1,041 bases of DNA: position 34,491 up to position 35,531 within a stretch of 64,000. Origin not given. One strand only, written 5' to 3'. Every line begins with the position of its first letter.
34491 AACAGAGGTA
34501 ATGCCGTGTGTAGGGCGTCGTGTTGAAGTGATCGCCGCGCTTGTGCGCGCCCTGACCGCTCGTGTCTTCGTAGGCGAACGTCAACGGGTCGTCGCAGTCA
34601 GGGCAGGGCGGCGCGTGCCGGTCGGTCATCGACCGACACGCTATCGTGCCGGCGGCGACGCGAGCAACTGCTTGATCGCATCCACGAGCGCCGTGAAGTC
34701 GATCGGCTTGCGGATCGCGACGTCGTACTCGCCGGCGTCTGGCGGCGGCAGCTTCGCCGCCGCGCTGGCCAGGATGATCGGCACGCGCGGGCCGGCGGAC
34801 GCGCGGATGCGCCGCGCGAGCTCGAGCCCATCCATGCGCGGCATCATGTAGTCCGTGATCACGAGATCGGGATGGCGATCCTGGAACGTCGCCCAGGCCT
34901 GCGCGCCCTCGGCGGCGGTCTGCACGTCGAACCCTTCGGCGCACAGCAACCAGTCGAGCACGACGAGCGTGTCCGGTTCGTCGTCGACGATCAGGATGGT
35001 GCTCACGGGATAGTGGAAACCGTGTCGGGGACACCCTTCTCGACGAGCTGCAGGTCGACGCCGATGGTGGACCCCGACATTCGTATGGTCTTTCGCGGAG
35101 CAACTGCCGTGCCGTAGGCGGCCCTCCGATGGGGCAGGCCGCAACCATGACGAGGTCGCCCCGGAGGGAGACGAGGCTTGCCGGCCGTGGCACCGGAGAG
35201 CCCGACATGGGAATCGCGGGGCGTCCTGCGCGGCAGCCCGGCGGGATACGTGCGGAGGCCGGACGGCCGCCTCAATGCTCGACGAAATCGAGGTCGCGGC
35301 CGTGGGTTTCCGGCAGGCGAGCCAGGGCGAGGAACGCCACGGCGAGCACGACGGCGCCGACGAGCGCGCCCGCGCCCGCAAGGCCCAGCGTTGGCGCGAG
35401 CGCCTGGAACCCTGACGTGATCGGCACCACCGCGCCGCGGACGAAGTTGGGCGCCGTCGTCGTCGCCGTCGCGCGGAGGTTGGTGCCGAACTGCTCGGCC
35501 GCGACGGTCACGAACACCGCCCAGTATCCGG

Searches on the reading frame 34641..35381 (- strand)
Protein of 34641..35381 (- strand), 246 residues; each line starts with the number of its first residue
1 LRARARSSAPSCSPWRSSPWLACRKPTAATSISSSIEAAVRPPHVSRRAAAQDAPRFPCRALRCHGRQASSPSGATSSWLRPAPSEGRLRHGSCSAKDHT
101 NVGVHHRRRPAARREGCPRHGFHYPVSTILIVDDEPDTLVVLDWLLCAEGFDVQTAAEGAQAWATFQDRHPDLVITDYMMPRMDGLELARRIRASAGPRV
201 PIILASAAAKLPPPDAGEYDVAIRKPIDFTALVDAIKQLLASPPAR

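Call 37: search_protein_families(library=pfam, proteins=[window:34641-35381:-], max_evalue=0.001)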
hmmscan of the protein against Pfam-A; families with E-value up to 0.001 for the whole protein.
window:34641-35381:- (246 aa): 2 families
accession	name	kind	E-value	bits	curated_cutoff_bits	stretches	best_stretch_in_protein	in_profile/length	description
PF00072.30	Response_reg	-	9.1e-22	77.8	30.2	1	129-236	1-110/111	Response regulator receiver domain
PF23198.2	PDE8A_N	-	0.00012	22.5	29.6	1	135-205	18-90/147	PDE8A-like, N-terminal domain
